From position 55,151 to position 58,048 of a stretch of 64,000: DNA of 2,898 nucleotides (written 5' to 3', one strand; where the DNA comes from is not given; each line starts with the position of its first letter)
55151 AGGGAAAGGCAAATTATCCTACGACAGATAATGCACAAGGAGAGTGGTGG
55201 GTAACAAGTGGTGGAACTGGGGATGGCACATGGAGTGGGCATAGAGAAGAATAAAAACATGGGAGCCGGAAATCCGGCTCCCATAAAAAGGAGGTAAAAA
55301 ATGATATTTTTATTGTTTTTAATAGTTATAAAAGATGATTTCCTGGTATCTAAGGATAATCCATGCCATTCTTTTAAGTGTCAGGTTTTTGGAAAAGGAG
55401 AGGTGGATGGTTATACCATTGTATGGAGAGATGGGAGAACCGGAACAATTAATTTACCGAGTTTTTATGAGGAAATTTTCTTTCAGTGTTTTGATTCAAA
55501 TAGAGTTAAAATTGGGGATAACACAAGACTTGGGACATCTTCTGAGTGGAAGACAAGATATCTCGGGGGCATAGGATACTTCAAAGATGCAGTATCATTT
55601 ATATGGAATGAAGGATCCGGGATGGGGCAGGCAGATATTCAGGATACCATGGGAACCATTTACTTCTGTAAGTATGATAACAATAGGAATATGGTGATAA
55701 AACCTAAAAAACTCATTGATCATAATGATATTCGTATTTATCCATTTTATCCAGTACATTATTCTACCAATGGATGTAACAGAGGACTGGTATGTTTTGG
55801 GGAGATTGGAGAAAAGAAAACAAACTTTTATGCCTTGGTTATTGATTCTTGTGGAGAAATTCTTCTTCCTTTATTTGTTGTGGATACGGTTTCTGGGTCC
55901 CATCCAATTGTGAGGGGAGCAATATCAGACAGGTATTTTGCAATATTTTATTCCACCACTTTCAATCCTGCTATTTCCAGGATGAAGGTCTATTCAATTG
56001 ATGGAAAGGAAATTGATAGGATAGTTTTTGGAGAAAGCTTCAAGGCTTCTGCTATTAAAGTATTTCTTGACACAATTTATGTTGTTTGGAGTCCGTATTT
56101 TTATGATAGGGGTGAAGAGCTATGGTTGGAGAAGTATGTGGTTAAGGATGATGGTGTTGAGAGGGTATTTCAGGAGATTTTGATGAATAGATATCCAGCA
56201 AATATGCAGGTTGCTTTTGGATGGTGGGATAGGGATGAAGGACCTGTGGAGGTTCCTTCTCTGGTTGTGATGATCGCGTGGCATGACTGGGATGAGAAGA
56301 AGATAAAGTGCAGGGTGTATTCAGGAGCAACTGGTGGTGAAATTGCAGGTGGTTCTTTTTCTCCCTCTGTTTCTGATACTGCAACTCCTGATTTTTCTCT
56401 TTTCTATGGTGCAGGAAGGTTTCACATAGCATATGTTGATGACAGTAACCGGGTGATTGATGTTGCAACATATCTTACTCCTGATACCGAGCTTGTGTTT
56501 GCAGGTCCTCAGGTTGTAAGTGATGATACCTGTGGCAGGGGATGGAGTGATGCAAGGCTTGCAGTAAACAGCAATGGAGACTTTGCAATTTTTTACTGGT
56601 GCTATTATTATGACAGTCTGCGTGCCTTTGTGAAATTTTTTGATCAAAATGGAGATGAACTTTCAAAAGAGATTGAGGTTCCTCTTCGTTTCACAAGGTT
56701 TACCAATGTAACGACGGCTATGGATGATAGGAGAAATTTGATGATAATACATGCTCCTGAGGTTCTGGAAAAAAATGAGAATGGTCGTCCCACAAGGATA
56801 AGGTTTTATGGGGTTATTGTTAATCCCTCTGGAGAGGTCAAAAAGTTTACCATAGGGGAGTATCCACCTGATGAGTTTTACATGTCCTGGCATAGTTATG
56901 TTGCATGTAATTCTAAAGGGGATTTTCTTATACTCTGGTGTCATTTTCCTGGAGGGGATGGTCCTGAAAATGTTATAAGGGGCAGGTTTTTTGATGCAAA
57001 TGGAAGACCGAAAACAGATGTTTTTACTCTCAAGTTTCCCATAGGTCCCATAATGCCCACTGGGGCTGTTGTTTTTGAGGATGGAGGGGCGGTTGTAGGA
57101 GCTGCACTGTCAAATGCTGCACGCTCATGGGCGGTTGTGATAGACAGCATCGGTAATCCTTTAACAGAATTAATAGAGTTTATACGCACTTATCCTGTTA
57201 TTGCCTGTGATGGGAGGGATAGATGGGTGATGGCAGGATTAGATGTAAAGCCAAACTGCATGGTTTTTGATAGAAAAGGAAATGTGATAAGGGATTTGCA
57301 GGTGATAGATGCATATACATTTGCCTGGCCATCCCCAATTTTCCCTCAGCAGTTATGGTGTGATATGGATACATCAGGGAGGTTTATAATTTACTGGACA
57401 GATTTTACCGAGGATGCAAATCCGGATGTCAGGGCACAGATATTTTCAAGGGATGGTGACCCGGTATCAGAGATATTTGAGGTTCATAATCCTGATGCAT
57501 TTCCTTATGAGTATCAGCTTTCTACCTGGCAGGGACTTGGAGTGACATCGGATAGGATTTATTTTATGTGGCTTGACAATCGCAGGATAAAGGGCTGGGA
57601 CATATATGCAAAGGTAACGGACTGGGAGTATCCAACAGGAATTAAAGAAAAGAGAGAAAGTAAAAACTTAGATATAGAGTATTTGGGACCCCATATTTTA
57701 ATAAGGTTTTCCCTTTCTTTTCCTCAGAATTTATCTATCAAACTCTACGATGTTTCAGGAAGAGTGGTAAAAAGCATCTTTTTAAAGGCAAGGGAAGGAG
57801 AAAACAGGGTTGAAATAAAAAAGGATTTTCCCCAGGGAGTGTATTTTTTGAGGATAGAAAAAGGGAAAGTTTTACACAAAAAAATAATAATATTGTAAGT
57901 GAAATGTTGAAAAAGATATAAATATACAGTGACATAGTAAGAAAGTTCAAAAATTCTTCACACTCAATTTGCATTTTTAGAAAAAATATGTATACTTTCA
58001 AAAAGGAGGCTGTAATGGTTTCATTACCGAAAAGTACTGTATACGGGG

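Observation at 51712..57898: Tandemly duplicated two-gene cassette (small Trp-rich secreted protein + ~850-aa T9SS cargo) with mosaic gene-conversion pattern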

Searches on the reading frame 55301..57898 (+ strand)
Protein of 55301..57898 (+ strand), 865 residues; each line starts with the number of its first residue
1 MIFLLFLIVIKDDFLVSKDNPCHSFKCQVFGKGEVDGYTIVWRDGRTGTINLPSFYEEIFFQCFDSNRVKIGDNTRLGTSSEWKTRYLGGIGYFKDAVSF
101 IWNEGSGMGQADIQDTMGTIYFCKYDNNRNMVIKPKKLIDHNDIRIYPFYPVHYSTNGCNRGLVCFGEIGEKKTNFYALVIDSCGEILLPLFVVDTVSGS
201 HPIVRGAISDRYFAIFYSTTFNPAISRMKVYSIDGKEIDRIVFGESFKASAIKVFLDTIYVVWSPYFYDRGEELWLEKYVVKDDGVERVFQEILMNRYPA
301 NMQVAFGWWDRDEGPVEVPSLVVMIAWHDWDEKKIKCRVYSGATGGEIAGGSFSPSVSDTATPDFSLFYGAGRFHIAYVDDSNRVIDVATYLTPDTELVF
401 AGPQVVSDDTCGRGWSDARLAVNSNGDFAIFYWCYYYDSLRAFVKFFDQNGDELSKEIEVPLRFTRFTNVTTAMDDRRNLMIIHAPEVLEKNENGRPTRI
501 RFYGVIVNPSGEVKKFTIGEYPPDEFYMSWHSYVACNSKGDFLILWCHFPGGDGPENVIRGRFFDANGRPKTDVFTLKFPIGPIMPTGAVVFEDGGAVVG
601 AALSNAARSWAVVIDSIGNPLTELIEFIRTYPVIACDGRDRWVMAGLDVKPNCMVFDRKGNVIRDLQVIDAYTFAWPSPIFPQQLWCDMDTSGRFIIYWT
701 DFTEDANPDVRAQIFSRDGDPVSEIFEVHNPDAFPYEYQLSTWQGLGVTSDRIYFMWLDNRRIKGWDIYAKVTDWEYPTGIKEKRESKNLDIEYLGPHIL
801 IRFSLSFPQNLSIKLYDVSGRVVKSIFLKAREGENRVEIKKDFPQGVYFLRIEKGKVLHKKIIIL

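Call 4: search_protein_families(library=pfam, proteins=[window:55301-57898:+], max_evalue=1)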
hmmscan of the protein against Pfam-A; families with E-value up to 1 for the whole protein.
window:55301-57898:+ (865 aa): 1 family
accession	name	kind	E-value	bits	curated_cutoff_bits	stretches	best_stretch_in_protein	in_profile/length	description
PF18962.6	Por_Secre_tail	-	8.4e-09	36.1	27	1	803-864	14-75/75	Secretion system C-terminal sorting domain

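Call 5: search_protein_families(library=ncbifam, proteins=[window:55301-57898:+], max_evalue=1)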
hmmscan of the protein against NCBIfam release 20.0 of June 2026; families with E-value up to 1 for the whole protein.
window:55301-57898:+ (865 aa): 3 families
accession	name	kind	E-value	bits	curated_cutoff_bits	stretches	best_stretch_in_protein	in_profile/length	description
TIGR04183.1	Por_Secre_tail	domain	1.3e-10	41.1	23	1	799-864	9-71/72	T9SS type A sorting domain-containing protein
NF038113.1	T9SSA_dep_M36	equivalog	0.011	13.9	885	1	799-864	804-867/869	T9SS-dependent M36 family metallopeptidase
NF052323.1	T9SSA_dep_M6i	equivalog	0.074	10.9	600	1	800-854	970-1026/1043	T9SS-dependent M6-like inactivated metalloprotease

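Call 12: find_homologous_proteins(query=window:55301-57898:+)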
Query window:55301-57898:+ (865 aa): 3 proteins with E <= 0.001 among 8000 candidates.
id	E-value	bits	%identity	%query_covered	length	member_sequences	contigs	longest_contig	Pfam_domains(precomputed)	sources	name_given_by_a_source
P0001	0.0e+0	2057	100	100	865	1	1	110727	PF18962.8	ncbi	-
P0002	0.0e+0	1707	84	98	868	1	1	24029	PF18962.8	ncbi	-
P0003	0.0e+0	1298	69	99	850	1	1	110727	PF18962.8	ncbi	-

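Call 14: find_encoding_contigs(protein=P0002, flank=10000)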
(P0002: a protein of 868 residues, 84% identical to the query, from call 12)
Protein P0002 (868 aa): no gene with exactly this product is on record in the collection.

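Call 17: find_encoding_contigs(protein=P0001, flank=10000)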
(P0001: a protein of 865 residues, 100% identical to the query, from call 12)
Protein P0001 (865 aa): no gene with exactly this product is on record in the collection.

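Call 20: find_related_loci(query=window:55301-57898:+, collection=genome_contigs, flank=10000)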
Query window:55301-57898:+ (865 aa) in genome_contigs; peptide patterns used: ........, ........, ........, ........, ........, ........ (x = any residue, [..] = any of these).
16 stretches matched a pattern, but none encodes a relative of the query by tblastn (E <= 1e-3).

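Call 23: find_encoding_contigs(protein=P0011, flank=5000)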
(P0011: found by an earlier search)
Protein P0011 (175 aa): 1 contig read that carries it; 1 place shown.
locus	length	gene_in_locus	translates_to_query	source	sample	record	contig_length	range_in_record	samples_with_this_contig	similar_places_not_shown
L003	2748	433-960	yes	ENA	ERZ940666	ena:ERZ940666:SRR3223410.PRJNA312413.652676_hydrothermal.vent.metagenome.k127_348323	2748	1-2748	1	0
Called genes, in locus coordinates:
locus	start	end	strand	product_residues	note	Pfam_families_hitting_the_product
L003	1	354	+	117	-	?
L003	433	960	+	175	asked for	-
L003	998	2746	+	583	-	?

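Call 24: find_encoding_contigs(protein=P0007, flank=5000)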
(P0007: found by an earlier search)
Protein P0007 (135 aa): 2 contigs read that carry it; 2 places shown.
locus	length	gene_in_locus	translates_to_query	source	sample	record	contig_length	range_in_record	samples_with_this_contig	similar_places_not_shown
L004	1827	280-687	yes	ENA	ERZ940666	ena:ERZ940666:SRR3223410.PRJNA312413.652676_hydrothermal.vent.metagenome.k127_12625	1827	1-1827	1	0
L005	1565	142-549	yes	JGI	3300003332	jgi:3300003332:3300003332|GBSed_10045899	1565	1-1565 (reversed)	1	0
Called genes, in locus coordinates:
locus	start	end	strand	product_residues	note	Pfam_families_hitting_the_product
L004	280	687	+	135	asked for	-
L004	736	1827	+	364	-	?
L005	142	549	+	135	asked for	-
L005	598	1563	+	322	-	?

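Call 25: find_encoding_contigs(protein=P0010, flank=5000)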
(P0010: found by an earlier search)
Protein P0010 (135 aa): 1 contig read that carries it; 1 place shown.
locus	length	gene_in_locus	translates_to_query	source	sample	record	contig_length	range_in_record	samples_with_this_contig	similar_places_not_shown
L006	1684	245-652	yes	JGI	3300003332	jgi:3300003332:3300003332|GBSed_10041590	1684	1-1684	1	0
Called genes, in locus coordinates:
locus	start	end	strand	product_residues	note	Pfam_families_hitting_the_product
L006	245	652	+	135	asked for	-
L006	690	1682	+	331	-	?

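Call 33: find_related_loci(query=A1, collection=metagenome_contigs, flank=10000)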
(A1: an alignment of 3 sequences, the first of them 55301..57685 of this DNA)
Query A1 (795 aa) in metagenome_contigs; peptide patterns used: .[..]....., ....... (x = any residue, [..] = any of these).
426 stretches matched a pattern; 1 encode a relative of the query (tblastn E <= 1e-3); 1 distinct loci.
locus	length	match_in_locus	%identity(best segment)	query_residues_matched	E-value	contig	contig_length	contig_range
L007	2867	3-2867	83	1-795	0e+0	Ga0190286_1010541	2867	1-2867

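Call 43: search_protein_representatives(alignment_id=A1)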
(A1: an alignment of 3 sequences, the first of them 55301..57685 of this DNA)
Query: 3 sequences, 795 profile positions. Proteins with E-value up to 0.001 (for the whole library): 570; up to 1e-10: 111; up to 1e-30: 5. The best 150 are listed.
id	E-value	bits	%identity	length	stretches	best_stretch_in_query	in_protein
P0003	0.0e+00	1574.3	-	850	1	8-795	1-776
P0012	2.1e-45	171.7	-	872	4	406-786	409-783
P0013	3.8e-35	137.8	-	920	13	687-783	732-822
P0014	1.2e-32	129.6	-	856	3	524-786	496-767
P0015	1.1e-31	126.4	-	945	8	692-784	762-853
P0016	1.3e-30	122.8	-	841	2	559-785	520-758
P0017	5.1e-30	120.8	-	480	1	591-783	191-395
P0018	3.5e-28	114.7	-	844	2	572-781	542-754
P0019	2.5e-26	108.6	-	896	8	695-776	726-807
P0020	1.2e-25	106.3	-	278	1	634-783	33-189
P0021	1.8e-24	102.4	-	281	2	689-787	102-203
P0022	8.2e-24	100.3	-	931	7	690-779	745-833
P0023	1.2e-22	96.4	-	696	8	689-777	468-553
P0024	1.4e-22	96.2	-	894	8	689-781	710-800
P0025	1.8e-22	95.9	-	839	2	632-777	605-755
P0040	6.2e-19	84.2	-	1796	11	526-720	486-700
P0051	1.2e-16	76.6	-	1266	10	420-577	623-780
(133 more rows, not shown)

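Call 48: search_protein_families(library=pfam, proteins=[P0012, P0013, P0014, P0015, P0016, P0018, P0040, P0051, P0025], max_evalue=0.01)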
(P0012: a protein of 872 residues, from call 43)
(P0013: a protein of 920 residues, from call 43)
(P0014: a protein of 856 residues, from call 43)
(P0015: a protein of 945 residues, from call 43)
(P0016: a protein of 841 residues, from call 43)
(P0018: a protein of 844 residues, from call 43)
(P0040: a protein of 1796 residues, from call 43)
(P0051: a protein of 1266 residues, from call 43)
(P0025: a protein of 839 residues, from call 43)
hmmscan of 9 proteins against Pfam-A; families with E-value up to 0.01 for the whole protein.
P0012 (872 aa): 1 family
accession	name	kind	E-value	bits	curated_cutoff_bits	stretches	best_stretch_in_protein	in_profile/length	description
PF18962.6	Por_Secre_tail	-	9.3e-14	51.9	27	1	793-870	1-75/75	Secretion system C-terminal sorting domain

P0013 (920 aa): 6 families
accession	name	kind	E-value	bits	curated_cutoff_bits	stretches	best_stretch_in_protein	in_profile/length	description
PF13860.13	FlgD_ig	-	8.4e-12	45.3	27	1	846-908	13-76/79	FlgD Ig-like domain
PF15892.11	BNR_4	-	3.6e-08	33.5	27.3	0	290-488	41-262/272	BNR repeat-containing family member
PF17164.10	DUF5122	-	3.2e-05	24.5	27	0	196-218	9-31/36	Domain of unknown function (DUF5122) beta-propeller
PF23157.1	DUF7055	-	3.4e-05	23.9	27.6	0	484-502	22-40/66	Domain of unknown function (DUF7055)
PF13585.12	CHU_C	-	4.5e-05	23.9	27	1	852-909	24-75/86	CHU_C Type IX secretion signal domain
PF18962.6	Por_Secre_tail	-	0.00012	22.8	27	1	837-917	2-74/75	Secretion system C-terminal sorting domain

P0014 (856 aa): 3 families
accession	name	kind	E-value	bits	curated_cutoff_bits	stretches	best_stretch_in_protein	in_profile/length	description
PF18962.6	Por_Secre_tail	-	3.5e-13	50.1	27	1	777-854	1-75/75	Secretion system C-terminal sorting domain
PF13860.13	FlgD_ig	-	0.00057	20.3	27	1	786-842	12-74/79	FlgD Ig-like domain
PF08877.16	MepB-like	-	0.0027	17.9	27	0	505-535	26-56/122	MepB-like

P0015 (945 aa): 2 families
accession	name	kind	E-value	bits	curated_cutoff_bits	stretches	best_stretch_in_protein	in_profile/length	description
PF18962.6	Por_Secre_tail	-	0.00046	20.9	27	1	867-943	2-75/75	Secretion system C-terminal sorting domain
PF24388.1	Permuted_GreAB-C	-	0.0045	17.1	27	0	683-712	24-53/54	Permuted GreAB-C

P0016 (841 aa): 0 families

P0018 (844 aa): 0 families

P0040 (1796 aa): 1 family
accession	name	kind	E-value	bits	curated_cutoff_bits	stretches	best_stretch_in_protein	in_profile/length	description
PF00404.24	Dockerin_1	-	0.0078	16.8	22.9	1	1676-1726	1-55/57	Dockerin type I domain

P0051 (1266 aa): 1 family
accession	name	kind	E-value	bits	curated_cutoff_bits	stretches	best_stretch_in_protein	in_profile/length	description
PF04616.20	Glyco_hydro_43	-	0.00015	21.7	32.2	0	619-656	122-161/288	Glycosyl hydrolases family 43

P0025 (839 aa): 1 family
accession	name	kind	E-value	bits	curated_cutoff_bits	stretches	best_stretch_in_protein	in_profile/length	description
PF18962.6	Por_Secre_tail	-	4.1e-05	24.2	27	1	782-837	23-75/75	Secretion system C-terminal sorting domain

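Call 62: find_encoding_contigs(protein=P0012, flank=10000, max_places=3)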
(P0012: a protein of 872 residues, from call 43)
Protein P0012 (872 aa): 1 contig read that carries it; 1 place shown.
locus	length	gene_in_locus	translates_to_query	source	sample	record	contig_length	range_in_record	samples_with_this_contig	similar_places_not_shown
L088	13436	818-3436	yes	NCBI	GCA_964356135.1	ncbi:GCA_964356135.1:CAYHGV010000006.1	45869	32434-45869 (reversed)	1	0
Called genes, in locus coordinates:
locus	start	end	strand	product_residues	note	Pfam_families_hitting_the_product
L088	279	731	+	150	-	-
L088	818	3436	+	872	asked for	PF18962:Por_Secre_tail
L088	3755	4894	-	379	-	PF01545:Cation_efflux, PF16916:ZT_dimer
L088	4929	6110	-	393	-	PF00753:Lactamase_B, PF19583:ODP, PF12706:Lactamase_B_2 (faint), PF00258:Flavodoxin_1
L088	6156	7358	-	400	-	PF04282:DUF438, PF01814:Hemerythrin, PF13596:PAS_10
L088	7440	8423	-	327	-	PF13200:DUF4015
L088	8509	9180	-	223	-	PF00730:HhH-GPD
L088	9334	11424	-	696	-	PF00912:Transgly, PF00905:Transpeptidase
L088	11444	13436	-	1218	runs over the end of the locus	PF00082:Peptidase_S8, PF13860:FlgD_ig (weak)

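Call 64: find_encoding_contigs(protein=P0014, flank=10000, max_places=3)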
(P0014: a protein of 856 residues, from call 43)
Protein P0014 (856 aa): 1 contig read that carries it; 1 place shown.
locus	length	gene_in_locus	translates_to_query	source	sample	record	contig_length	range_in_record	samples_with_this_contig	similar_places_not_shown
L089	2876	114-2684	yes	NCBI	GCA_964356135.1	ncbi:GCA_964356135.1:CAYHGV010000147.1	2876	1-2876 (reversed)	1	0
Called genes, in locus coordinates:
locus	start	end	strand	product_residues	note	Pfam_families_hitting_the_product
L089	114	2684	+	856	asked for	PF18962:Por_Secre_tail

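Call 70: predict_structure(alignment_id=A3)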
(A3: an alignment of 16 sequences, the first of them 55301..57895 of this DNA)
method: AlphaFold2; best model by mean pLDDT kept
length: 865 residues; sequences in the alignment: 16
mean_pLDDT: 79.5   pTM: 0.75
mean pLDDT of the five models: 79.5, 79.3, 79.1, 77.9, 76.7
residues with pLDDT >= 90: 269; 70-90: 402; 50-70: 138; < 50: 56
segments of 3 or more residues with pLDDT < 50: 1-8, 51-54, 107-116, 313-318, 397-399, 552-555, 675-682, 781-788
pLDDT, mean of each block of 10 residues (from residue 1): 37 84 79 87 76 63 88 80 75 89 64 54 89 90 72 87 89 88 94 89 88 88 82 92 68 76 68 82 87 78 79 49 83 82 60 64 81 84 70 57 72 75 94 75 92 92 62 93 77 75 88 87 60 89 83 63 93 90 84 94 85 95 91 92 89 95 93 50 78 93 68 93 85 69 89 90 84 75 42 71 76 85 87 78 80 76 75
secondary structure, 60 per line:
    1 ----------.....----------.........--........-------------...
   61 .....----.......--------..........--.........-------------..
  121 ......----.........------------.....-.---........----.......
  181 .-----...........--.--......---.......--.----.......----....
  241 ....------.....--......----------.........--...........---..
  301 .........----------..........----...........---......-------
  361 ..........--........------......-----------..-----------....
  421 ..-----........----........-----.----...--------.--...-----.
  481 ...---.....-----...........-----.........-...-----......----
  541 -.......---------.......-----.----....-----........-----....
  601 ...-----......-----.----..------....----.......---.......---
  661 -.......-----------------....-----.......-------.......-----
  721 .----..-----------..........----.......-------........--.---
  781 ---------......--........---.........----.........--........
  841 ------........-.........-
elements in order (helices of 4 or more, strands of 3 or more residues): E11-15 E26-34 E37-44 E58-65 E70-76 E85-94 E97-105 E119-126 E131-139 E152-156 E162-169 E174-181 E187-197 E203-208 E212-218 E226-232 E237-244 E251-255 E258-263 E274-282 E285-295 E299-309 E320-329 E334-341 E348-353 E361-370 E373-380 E387-392 E417-422 E428-435 E440-447 E458-460 E472-474 E480-483 E487-491 E497-507 E513-521 E531-536 E542-548 E558-564 E575-578 E584-591 E597-603 E609-614 E633-636 E641-647 E651-657 E662-668 E686-689 E695-701 E709-715 E739-748 E753-759 E767-774 E790-795 E798-805 E809-817 E822-830 E833-840 E847-854 E856-864

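Call 86: search_protein_families(library=padloc, proteins=[window:55301-57898:+], max_evalue=0.001)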
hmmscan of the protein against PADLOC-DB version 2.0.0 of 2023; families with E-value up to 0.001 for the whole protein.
window:55301-57898:+ (865 aa): 0 families

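Call 89: find_encoding_contigs(protein=P0016, flank=4000, max_places=2)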
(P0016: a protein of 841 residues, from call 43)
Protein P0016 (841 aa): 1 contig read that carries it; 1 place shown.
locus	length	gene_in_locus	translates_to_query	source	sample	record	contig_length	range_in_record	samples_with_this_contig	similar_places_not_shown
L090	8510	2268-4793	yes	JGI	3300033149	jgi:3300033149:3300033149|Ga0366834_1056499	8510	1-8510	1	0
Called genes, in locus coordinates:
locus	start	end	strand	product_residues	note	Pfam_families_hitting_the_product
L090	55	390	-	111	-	PF13456:RVT_3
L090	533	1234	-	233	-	PF24481:CT398_CC, PF02591:Zn_ribbon_9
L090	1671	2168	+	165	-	-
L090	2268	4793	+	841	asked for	-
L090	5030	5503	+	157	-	PF00383:dCMP_cyt_deam_1, PF14437:MafB19-deam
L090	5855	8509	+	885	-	?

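Call 90: find_encoding_contigs(protein=P0018, flank=4000, max_places=2)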
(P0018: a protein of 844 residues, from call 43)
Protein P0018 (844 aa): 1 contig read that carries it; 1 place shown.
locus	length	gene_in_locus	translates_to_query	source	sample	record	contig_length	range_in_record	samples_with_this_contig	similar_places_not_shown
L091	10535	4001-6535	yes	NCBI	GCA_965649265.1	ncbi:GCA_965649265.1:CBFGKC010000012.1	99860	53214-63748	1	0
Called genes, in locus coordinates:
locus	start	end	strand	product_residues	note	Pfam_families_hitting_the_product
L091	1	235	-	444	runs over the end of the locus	PF10396:TrmE_N, PF12631:MnmE_helical, PF00009:GTP_EFTU (faint), PF01926:MMR_HSR1, PF02421:FeoB_N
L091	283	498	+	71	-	-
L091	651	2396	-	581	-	PF14849:YidC_periplas (faint), PF02096:60KD_IMP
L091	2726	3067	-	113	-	PF00825:Ribonuclease_P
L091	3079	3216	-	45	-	PF00468:Ribosomal_L34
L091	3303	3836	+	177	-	-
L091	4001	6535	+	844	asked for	-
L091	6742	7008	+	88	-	-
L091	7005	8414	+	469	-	PF01425:Amidase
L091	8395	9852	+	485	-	PF02934:GatB_N, PF02637:GatB_Yqey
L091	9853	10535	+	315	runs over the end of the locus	PF26233:NicX, PF02073:Peptidase_M29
